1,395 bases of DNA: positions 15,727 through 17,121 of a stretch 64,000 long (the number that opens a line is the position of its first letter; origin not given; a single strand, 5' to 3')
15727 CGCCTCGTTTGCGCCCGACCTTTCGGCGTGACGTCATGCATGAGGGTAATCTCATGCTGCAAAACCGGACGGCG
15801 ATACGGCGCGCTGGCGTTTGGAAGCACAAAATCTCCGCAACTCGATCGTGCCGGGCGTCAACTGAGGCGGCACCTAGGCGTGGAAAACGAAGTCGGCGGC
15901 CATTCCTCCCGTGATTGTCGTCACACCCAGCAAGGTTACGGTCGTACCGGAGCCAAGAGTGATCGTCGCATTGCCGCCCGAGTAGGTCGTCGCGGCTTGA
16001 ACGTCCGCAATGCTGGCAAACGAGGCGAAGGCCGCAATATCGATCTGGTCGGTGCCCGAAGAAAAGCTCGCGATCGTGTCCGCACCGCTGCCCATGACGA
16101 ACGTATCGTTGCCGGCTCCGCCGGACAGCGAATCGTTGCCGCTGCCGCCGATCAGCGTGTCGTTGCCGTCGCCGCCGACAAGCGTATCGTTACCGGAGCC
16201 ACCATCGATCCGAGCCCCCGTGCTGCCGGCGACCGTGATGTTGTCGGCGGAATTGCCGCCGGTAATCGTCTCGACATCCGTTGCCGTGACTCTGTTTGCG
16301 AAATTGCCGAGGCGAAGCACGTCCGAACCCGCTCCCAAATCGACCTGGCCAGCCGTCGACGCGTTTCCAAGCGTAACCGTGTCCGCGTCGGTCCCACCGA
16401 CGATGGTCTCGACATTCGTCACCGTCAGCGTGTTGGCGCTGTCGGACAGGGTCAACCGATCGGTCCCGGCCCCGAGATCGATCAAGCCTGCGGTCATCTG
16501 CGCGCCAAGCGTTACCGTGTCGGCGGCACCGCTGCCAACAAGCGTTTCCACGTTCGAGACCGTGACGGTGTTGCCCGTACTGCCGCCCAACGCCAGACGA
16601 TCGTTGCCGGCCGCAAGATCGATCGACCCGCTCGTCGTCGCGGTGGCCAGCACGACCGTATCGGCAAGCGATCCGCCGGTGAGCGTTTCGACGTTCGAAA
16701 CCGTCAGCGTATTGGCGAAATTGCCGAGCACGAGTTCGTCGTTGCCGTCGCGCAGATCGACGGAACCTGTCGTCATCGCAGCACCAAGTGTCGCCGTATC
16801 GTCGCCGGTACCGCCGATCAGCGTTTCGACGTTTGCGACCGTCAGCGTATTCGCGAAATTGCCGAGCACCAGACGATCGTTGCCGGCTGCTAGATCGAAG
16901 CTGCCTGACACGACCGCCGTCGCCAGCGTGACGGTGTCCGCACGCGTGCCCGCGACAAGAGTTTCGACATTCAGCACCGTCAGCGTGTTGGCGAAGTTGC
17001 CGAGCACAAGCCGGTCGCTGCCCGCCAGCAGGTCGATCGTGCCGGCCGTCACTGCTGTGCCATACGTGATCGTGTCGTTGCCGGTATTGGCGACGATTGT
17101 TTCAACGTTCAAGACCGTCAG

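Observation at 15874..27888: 12-kb gene for a 4,004-aa protein built almost entirely from about 83 tandem 46-residue Gly/Asp repeats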

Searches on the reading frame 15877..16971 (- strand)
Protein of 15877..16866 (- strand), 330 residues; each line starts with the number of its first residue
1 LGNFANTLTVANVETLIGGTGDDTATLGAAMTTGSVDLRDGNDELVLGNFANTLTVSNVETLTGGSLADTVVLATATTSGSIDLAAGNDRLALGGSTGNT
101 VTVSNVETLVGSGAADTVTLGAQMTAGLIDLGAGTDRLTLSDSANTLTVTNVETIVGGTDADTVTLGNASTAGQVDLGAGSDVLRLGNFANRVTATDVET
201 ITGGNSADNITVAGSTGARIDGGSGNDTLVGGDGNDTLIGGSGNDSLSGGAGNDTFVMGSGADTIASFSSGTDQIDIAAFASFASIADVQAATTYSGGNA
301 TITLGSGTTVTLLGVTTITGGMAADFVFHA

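Call 32: find_related_loci(query=window:15877-16866:-, collection=genome_contigs, flank=10000)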
Query window:15877-16866:- (330 aa) in genome_contigs; peptide patterns used: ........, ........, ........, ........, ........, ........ (x = any residue, [..] = any of these).
389 stretches matched a pattern; 82 encode a relative of the query (tblastn E <= 1e-3); the best 80 are kept; 73 distinct loci.
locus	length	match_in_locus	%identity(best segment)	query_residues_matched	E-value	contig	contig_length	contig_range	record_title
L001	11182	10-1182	88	1-330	6e-157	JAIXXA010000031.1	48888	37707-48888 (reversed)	MAG: Rhodospirillaceae bacterium isolate D4_MAG_00038 pond_D4_MAG_00038_000000000004, whole genome shotgun sequence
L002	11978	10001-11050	50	1-327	6e-77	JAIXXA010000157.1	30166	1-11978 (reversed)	MAG: Rhodospirillaceae bacterium isolate D4_MAG_00038 pond_D4_MAG_00038_000000000159, whole genome shotgun sequence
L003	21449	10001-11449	49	1-327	2e-70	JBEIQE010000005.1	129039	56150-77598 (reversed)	MAG: Micavibrio sp. isolate Sample-106-S6-bin-91 Sample_106_S6-bin_91-k141_1384081, whole genome shotgun sequence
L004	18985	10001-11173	50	1-314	7e-65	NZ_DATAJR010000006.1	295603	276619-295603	MAG: Hyphomicrobium sp. isolate SMAG_U6917 k141_36192, whole genome shotgun sequence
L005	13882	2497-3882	45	5-328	1e-64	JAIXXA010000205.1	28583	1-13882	MAG: Rhodospirillaceae bacterium isolate D4_MAG_00038 pond_D4_MAG_00038_000000000164, whole genome shotgun sequence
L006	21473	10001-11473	48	1-309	3e-64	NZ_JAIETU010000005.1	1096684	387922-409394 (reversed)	MAG: Hyphomicrobium sp. isolate time.spades.CONCOCT.2.5kb_061 c_000000000002, whole genome shotgun sequence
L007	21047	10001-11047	47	1-327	1e-65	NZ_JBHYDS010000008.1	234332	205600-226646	MAG: Hyphomicrobium sp. isolate CCAP1437_1_bin-006 CCAP1437_1_bin-006_c8, whole genome shotgun sequence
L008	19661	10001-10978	55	1-330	4e-95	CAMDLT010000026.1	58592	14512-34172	MAG: Asaia bogorensis isolate TE-08apr19-29 genome assembly, contig: TE-08apr19-C303, whole genome shotgun sequence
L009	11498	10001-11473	47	1-327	9e-63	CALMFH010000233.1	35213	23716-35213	MAG TPA_asm: uncultured Alphaproteobacteria bacterium isolate SRR8868559_bin.26_CONCOCT_v1.1_MAG genome assembly, contig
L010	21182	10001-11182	43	1-325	1e-60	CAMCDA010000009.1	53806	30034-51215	MAG: Asaia bogorensis isolate MaE-04nov19-372 genome assembly, contig: MaE-04nov19-C498, whole genome shotgun sequence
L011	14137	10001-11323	52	1-306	2e-60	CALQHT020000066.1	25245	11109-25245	MAG: Nitrosovibrio sp. Nv4 isolate HRS-HS12-bin-48 genome assembly, contig: HRSG-H12-C2103, whole genome shotgun sequenc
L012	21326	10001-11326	46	1-330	2e-60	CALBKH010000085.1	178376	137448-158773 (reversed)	MAG TPA_asm: uncultured Alphaproteobacteria bacterium isolate SRR3330207_bin.107_CONCOCT_v1.1_MAG genome assembly, conti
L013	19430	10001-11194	41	1-329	1e-60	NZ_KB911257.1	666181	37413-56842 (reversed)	Hyphomicrobium zavarzinii ATCC 27496 strain ZV-622 F812DRAFT_scaffold00003.3, whole genome shotgun sequence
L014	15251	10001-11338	48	1-314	1e-60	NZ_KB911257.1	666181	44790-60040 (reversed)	Hyphomicrobium zavarzinii ATCC 27496 strain ZV-622 F812DRAFT_scaffold00003.3, whole genome shotgun sequence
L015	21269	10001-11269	46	1-327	3e-59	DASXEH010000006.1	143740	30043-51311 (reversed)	MAG TPA_asm: Magnetospirillaceae bacterium isolate SMAG_U5107 k141_186028, whole genome shotgun sequence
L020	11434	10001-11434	43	1-311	2e-57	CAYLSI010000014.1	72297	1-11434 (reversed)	MAG TPA_asm: uncultured Hyphomicrobium sp. isolate binchicken_co179_164 genome assembly, contig: NODE_1339_length_72297_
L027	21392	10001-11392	40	1-330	9e-52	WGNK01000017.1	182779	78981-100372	MAG: Azospirillum sp. isolate RI_112 c_000000046938, whole genome shotgun sequence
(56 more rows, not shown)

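Call 43: search_protein_families(library=pfam, proteins=[L006:4393-6111:-, L006:2957-4396:-, L006:2127-2909:-, L006:1046-2224:-, L015:16353-18230:+, L015:18230-20014:+, L015:2319-4037:-, L015:4034-5659:-, L001:1199-2827:-, L002:1018-2070:+], max_evalue=0.00001)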
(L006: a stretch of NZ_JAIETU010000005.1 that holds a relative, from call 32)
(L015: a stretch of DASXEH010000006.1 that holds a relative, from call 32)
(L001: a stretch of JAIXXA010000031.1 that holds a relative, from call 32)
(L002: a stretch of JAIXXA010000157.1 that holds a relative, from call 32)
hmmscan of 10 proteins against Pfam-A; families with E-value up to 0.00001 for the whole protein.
L006:4393-6111:- (572 aa): 2 families
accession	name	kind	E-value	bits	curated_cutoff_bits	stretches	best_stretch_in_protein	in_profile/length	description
PF00005.33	ABC_tran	-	8.5e-29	101.3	25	1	348-495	1-136/137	ABC transporter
PF00664.28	ABC_membrane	-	3.2e-18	66.8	28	1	27-281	5-266/274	ABC transporter transmembrane region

L006:2957-4396:- (479 aa): 1 family
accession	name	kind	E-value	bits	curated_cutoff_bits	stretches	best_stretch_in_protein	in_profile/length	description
PF13437.12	HlyD_3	-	8.4e-13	49.4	22.2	1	331-434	2-97/106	HlyD family secretion protein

L006:2127-2909:- (260 aa): 2 families
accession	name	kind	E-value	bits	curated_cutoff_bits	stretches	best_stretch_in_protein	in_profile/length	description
PF00483.29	NTP_transferase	-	1.7e-17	64.2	21.2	1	3-222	2-213/245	Nucleotidyl transferase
PF12804.13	NTP_transf_3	-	5.3e-08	33.6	27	1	3-64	1-55/160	MobA-like NTP transferase domain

L006:1046-2224:- (392 aa): 4 families
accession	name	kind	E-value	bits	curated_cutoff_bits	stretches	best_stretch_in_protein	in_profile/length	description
PF16363.11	GDP_Man_Dehyd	-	6e-30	105.3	27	1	51-363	1-330/332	GDP-mannose 4,6 dehydratase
PF01370.27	Epimerase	-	1.6e-29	103.5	20.9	1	50-288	1-232/240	NAD dependent epimerase/dehydratase family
PF02719.21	Polysacc_synt_2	-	3.5e-15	56.4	20.2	1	96-265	55-201/293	Polysaccharide biosynthesis protein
PF04321.23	RmlD_sub_bind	-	6.4e-09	35.7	27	1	49-210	2-140/287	RmlD substrate binding domain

L015:16353-18230:+ (625 aa): 17 families
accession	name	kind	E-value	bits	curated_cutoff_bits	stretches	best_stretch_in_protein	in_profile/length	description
PF07719.23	TPR_2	-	1.7e-44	146.7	27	2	211-241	3-33/34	Tetratricopeptide repeat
PF00515.34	TPR_1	-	1.5e-43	145.3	27.8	2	244-276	2-34/34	Tetratricopeptide repeat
PF13431.12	TPR_17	-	3.4e-37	124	24.4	1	231-263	1-33/34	Tetratricopeptide repeat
PF13414.12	TPR_11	-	1.6e-35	120.9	26.8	1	222-257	7-42/42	TPR repeat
PF13181.12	TPR_8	-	1.3e-33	112.7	25.7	2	244-275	2-33/34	Tetratricopeptide repeat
PF13432.12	TPR_16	-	2.1e-28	98.8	32.7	3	112-175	2-65/65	Tetratricopeptide repeat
PF13424.12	TPR_12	-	6.9e-26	90.7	30.1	2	211-273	5-75/77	Tetratricopeptide repeat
PF13428.12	TPR_14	-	3.3e-23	80.2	23.5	0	211-249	3-41/44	Tetratricopeptide repeat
PF14559.12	TPR_19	-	8.9e-22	77.6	25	1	223-279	5-64/68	Tetratricopeptide repeat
PF13174.12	TPR_6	-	1.1e-17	63.8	26.3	0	142-174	1-33/33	Tetratricopeptide repeat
PF13374.12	TPR_10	-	2.6e-17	62.6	27.5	1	244-272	3-31/42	Tetratricopeptide repeat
PF13176.12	TPR_7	-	5.6e-17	60.8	27.9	0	211-240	1-32/36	Tetratricopeptide repeat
PF13371.12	TPR_9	-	2.9e-12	46.9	35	0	220-279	6-65/73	Tetratricopeptide repeat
PF23914.1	TPR_CcmH_CycH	-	1.1e-09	38.8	42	0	215-302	56-146/158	Cytochrome c-type biogenesis protein H TPR domain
PF07721.20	TPR_4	-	5.7e-08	33.1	27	0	211-234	3-26/26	Tetratricopeptide repeat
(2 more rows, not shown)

L015:18230-20014:+ (594 aa): 3 families
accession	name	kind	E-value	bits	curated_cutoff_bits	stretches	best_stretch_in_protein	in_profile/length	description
PF00005.33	ABC_tran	-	4.1e-28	99.1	25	1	352-499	1-136/137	ABC transporter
PF00664.28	ABC_membrane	-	8.1e-13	49.1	28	1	27-286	2-268/274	ABC transporter transmembrane region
PF02463.25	SMC_N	-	2.8e-06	27.3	40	1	257-545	135-213/220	RecF/RecN/SMC N terminal domain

L015:2319-4037:- (572 aa): 1 family
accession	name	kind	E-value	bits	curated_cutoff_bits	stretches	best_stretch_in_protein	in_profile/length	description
PF01268.25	FTHFS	-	8.5e-267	886.3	27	1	18-572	2-556/556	Formate--tetrahydrofolate ligase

L015:4034-5659:- (541 aa): 4 families
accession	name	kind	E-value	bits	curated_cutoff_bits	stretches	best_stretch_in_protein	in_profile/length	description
PF00732.25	GMC_oxred_N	-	2.2e-52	178.5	23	1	13-303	1-217/218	GMC oxidoreductase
PF05199.19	GMC_oxred_C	-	1.3e-38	133.1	24.6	1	395-529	1-139/139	GMC oxidoreductase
PF00890.30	FAD_binding_2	-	3.4e-11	43.4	20.4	0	197-266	133-206/414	FAD binding domain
PF01266.30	DAO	-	1.1e-06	28.8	27.9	0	14-45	1-31/353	FAD dependent oxidoreductase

L001:1199-2827:- (542 aa): 6 families
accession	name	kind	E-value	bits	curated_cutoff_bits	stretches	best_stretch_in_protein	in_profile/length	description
PF00005.33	ABC_tran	-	1.2e-46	159.1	25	2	26-193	6-137/137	ABC transporter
PF12848.13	ABC_tran_Xtn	-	3.5e-27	94.7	25.9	1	232-313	1-83/85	ABC transporter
PF13304.12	AAA_21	-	4.4e-12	47.1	27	0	35-52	3-20/304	AAA domain, putative AbiEii toxin, Type IV TA system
PF02463.25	SMC_N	-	6e-09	36.1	40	0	445-508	136-205/220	RecF/RecN/SMC N terminal domain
PF03193.22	RsgA_GTPase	-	7.5e-06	26.3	30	0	22-65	97-140/174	RsgA GTPase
PF13191.12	AAA_16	-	8.4e-06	26.8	32.6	0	34-126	27-124/167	AAA ATPase domain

L002:1018-2070:+ (350 aa): 4 families
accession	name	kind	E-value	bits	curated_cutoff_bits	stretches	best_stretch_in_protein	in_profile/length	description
PF00195.25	Chal_sti_synt_N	-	1.2e-22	81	27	1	5-201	14-221/225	Chalcone and stilbene synthases, N-terminal domain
PF08392.18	FAE1_CUT1_RppA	-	2.4e-12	47.3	27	1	40-203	46-205/290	FAE1/Type III polyketide synthase-like protein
PF02797.21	Chal_sti_synt_C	-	9.5e-12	45.6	27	1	212-326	3-117/151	Chalcone and stilbene synthases, C-terminal domain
PF08545.16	ACP_syn_III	-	8.3e-06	26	24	1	141-211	6-74/80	3-Oxoacyl-[acyl-carrier-protein (ACP)] synthase III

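Call 66: predict_structure(alignment_id=A2)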
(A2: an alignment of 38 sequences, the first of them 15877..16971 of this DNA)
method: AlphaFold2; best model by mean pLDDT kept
length: 365 residues; sequences in the alignment: 38
mean_pLDDT: 80.2   pTM: 0.80
mean pLDDT of the five models: 80.2, 79.5, 78.2, 77.3, 75.7
residues with pLDDT >= 90: 185; 70-90: 79; 50-70: 55; < 50: 46
segments of 3 or more residues with pLDDT < 50: 313-335, 340-344, 348-352, 354-365
pLDDT, mean of each block of 10 residues (from residue 1): 84 91 90 94 94 95 92 94 95 95 95 92 94 95 96 95 94 96 95 93 87 89 87 82 77 68 68 66 67 64 59 43 40 49 48 45 42
secondary structure, 60 per line:
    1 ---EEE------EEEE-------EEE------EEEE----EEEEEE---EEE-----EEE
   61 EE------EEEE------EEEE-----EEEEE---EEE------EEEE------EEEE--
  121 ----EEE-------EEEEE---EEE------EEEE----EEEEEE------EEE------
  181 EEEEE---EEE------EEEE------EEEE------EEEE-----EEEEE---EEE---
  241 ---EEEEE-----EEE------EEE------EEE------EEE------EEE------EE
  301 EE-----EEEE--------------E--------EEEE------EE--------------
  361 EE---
elements in order: E4-6 E13-16 E24-26 E33-36 E41-46 E50-52 E58-62 E69-72 E79-82 E88-92 E96-98 E105-108 E115-118 E125-127 E135-139 E143-145 E152-155 E160-165 E172-174 E181-185 E189-191 E198-201 E208-211 E218-221 E227-231 E235-237 E244-248 E254-256 E263-265 E272-274 E281-283 E290-292 E299-302 E308-311 E335-338

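Call 70: fold_search(model_id=the predicted structure, library=pdb)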
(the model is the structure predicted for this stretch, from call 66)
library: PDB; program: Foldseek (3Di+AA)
matches with E <= 10: 230; with E <= 0.001: 4
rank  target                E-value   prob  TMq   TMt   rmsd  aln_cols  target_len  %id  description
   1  7usl_C                1.5e-05  1.00  0.22  0.13  16.8       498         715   17  Integrin alphaM/beta2 ectodomain in complex with adenylate cyclase toxin RTX751 and M1F5 Fab (released 2022-08-17)
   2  7rah_E                9.4e-05  1.00  0.29  0.29  13.9       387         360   19  Adenylate cyclase toxin RTX domain fragment bound to M1H5 Fab and M2B10 Fab (released 2021-09-15)
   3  3p4g_A                5.2e-04  0.99  0.22  0.24  12.2       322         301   20  X-ray crystal structure of a hyperactive, Ca2+-dependent, beta-helical antifreeze protein from an Antarctic bacterium (released 2011-04-27)
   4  3p4g_B                6.3e-04  0.98  0.20  0.22  13.7       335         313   20  X-ray crystal structure of a hyperactive, Ca2+-dependent, beta-helical antifreeze protein from an Antarctic bacterium (released 2011-04-27)
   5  3p4g_C                1.9e-03  0.94  0.20  0.23  13.0       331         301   19  X-ray crystal structure of a hyperactive, Ca2+-dependent, beta-helical antifreeze protein from an Antarctic bacterium (released 2011-04-27)
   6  3p4g_D                3.3e-03  0.82  0.17  0.19  13.3       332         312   19  X-ray crystal structure of a hyperactive, Ca2+-dependent, beta-helical antifreeze protein from an Antarctic bacterium (released 2011-04-27)
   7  6p5t_B                2.2e-02  0.47  0.23  0.14  16.4       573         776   18  Surface-layer (S-layer) RsaA protein from Caulobacter crescentus bound to strontium and iodide (released 2020-01-15)
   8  2zj6                  3.1e-02  0.75  0.16  0.10  14.6       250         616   18  Crystal structure of D337A mutant of Pseudomonas sp. MIS38 lipase (released 2008-12-02)
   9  6sus                  3.5e-02  0.33  0.14  0.19  13.5       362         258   17  Crystal structure of RTX domain blocks IV and V of adenylate cyclase toxin from Bordetella pertussis (released 2020-09-16)
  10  3vi1_A                6.5e-02  0.99  0.22  0.18   7.3       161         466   24  Crystal structure of Pseudomonas aerginosa alkaline protease complexed with Substance P(1-6) (released 2012-09-19)
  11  1k7g                  6.9e-02  0.96  0.15  0.13  10.1       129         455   30  PrtC from Erwinia chrysanthemi (released 2002-10-19)
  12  1h71                  7.6e-02  1.00  0.23  0.19   6.8       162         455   22  Psychrophilic Protease from Pseudoalteromonas 'TAC II 18' (released 2003-02-13)
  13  2xc1_B                8.0e-02  0.15  0.20  0.13  17.0       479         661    9  Full-length Tailspike Protein Mutant Y108W of Bacteriophage P22 (released 2011-05-04)
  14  1go7                  8.4e-02  0.95  0.19  0.15   9.9       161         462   27  The metzincin's methionine: PrtC M226C-E189K double mutant (released 2002-10-17)
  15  2z8z                  8.4e-02  0.54  0.16  0.10  16.0       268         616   18  Crystal structure of a platinum-bound S445C mutant of Pseudomonas sp. MIS38 lipase (released 2007-10-30)
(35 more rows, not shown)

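Call 84: search_solved_structures(query=L015:17253-18227:+, max_evalue=1)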
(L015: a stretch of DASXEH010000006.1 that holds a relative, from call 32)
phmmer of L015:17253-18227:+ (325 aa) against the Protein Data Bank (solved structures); distinct sequences matched with E-value up to 1: 0.
